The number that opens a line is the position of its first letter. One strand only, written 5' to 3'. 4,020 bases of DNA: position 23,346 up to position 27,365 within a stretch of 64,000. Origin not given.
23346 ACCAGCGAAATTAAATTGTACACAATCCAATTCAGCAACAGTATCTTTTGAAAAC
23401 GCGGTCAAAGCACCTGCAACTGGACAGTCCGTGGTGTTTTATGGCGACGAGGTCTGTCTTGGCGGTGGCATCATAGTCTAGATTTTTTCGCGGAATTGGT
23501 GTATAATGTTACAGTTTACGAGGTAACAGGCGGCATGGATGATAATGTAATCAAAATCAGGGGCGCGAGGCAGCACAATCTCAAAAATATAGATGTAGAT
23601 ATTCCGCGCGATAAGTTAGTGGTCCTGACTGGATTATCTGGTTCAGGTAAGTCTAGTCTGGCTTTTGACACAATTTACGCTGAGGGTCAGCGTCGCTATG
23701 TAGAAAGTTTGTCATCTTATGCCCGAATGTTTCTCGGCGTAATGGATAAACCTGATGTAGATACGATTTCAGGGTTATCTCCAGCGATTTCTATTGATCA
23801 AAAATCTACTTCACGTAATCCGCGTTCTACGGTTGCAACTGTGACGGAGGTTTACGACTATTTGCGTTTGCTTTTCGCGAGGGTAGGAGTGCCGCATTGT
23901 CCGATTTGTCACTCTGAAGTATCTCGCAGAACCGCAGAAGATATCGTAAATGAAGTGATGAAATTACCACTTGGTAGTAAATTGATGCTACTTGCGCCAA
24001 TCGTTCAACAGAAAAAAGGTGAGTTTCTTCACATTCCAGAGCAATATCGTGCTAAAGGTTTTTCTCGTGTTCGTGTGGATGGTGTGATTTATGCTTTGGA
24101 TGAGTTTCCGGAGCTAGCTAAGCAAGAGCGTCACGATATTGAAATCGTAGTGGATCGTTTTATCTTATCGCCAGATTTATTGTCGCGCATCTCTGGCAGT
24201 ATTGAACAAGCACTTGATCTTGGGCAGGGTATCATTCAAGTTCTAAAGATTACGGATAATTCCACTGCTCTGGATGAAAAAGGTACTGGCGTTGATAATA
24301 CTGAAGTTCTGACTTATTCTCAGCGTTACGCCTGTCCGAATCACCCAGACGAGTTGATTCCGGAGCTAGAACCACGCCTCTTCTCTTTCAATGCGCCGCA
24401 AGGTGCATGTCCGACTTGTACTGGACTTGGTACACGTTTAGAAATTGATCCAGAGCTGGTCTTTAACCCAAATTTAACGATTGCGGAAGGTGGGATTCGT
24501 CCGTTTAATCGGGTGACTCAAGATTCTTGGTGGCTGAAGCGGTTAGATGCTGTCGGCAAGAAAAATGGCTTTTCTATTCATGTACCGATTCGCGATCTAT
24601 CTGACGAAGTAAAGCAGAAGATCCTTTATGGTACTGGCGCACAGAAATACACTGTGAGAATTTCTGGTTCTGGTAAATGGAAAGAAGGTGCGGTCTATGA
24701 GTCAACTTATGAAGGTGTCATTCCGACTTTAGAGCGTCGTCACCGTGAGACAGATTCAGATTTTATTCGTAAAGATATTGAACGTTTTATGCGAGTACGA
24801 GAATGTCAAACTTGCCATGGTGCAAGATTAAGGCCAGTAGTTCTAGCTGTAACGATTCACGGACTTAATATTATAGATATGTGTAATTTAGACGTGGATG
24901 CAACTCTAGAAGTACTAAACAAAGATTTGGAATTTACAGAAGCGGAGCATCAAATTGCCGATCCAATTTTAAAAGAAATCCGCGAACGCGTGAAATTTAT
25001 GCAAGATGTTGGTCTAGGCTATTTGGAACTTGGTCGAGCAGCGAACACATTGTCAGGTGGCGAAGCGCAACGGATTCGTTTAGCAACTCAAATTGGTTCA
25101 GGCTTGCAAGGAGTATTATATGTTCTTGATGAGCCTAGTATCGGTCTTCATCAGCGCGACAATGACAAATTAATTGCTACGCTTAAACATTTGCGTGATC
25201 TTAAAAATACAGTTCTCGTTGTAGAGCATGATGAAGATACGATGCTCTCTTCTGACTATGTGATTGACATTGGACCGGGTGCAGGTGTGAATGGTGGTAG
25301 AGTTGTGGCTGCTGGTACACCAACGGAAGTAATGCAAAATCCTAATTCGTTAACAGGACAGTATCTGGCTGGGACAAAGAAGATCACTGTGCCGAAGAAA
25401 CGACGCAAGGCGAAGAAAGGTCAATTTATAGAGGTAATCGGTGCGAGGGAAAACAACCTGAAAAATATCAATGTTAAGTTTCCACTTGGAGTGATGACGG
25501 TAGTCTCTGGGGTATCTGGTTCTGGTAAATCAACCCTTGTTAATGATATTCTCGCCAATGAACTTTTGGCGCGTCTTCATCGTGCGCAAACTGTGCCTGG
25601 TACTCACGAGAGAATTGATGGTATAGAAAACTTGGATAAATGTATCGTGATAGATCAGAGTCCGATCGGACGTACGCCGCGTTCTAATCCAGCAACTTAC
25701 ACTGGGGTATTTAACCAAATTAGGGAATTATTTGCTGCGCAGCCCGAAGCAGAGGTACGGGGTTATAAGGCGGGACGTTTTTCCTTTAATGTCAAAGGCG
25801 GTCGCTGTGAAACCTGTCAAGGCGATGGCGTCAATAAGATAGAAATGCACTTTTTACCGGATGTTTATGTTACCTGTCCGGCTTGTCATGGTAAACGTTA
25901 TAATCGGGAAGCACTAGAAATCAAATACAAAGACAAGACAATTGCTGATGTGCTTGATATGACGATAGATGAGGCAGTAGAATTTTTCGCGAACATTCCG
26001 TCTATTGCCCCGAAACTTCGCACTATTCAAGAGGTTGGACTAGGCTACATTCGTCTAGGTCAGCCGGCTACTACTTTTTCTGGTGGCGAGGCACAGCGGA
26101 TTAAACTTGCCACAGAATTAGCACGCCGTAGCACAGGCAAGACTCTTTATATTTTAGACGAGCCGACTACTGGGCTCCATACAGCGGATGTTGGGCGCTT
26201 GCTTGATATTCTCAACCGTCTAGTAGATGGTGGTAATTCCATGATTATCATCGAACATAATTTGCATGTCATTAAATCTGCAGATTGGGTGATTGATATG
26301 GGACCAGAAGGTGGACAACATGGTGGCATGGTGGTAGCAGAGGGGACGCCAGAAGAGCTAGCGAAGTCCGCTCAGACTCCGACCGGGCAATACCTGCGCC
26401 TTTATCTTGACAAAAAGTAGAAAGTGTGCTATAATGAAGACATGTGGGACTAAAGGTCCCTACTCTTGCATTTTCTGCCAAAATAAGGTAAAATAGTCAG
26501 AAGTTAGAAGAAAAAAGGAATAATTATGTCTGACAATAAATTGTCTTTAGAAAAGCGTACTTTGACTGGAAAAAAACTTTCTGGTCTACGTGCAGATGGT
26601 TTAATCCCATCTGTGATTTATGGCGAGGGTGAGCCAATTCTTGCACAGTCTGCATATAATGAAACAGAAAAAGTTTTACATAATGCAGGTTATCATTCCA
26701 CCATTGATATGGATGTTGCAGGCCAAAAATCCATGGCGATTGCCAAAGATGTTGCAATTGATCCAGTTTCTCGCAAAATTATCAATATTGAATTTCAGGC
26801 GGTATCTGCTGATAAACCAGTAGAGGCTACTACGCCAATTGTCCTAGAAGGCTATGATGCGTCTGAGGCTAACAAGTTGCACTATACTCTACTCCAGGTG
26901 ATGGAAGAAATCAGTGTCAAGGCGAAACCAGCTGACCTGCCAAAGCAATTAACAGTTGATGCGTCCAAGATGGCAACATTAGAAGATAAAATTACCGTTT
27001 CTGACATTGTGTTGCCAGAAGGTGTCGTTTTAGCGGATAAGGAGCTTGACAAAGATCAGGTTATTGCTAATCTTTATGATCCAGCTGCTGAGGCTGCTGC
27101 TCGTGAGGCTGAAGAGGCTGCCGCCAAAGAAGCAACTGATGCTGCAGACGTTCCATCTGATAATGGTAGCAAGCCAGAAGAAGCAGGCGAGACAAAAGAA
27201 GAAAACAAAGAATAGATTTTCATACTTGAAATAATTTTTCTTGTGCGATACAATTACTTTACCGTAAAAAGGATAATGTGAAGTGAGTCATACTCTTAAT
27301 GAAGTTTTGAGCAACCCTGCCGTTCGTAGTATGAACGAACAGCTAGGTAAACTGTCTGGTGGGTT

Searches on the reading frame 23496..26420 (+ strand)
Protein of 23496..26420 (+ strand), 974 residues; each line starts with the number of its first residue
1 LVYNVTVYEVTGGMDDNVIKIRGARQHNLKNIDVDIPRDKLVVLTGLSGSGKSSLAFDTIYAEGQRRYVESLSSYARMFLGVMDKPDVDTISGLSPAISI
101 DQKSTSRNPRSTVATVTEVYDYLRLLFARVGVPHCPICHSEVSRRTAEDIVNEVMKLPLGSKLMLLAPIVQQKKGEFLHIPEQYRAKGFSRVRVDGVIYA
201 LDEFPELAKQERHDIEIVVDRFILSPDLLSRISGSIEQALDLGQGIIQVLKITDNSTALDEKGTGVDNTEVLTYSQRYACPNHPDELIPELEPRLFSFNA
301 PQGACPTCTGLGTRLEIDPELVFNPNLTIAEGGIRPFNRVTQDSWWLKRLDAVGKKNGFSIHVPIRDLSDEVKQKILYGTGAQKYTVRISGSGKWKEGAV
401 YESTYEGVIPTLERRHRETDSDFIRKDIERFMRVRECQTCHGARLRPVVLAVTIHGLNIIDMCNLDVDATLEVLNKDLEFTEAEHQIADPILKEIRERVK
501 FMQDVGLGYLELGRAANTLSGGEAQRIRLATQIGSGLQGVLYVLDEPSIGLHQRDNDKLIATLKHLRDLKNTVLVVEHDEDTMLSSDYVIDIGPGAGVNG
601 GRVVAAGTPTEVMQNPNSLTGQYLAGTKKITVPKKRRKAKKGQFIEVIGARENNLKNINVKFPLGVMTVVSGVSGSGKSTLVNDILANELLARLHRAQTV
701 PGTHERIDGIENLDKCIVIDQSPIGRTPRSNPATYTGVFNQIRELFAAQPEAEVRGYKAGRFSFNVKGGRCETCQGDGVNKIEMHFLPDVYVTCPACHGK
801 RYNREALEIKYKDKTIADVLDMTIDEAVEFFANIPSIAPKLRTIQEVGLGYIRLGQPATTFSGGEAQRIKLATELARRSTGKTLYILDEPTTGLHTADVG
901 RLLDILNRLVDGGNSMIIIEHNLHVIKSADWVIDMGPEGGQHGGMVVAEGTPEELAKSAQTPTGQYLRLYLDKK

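Call 70: search_protein_families(library=pfam, proteins=[window:23496-26420:+], max_evalue=0.000001)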
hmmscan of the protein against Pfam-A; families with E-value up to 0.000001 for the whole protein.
window:23496-26420:+ (974 aa): 6 families
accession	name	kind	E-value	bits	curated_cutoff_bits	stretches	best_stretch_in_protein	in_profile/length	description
PF17760.6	UvrA_inter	-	4.3e-34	117.1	23.3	1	146-250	2-106/109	UvrA interaction domain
PF17755.6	UvrA_DNA-bind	-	1.3e-27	96.7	23.2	1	318-430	1-110/110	UvrA DNA-binding domain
PF00005.33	ABC_tran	-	2.2e-20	74.1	25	0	850-892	98-137/137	ABC transporter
PF02463.25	SMC_N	-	1.5e-09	38.1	40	0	860-935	136-211/220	RecF/RecN/SMC N terminal domain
PF03193.22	RsgA_GTPase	-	1.1e-07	32.2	30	0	650-689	92-130/174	RsgA GTPase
PF13555.12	AAA_29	-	2.6e-07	30.7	27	0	663-683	20-40/61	P-loop containing region of AAA domain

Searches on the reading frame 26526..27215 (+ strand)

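Call 70: search_protein_families(library=pfam, proteins=[window:26526-27215:+], max_evalue=0.000001)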
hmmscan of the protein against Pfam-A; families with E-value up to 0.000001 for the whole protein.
window:26526-27215:+ (229 aa): 2 families
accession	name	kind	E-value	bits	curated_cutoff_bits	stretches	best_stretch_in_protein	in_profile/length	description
PF14693.11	Ribosomal_TL5_C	-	2.8e-15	56.9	27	1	99-183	2-80/84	Ribosomal protein TL5, C-terminal domain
PF01386.24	Ribosomal_L25p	-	1.3e-14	54.9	23.6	1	6-90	1-82/82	Ribosomal L25p family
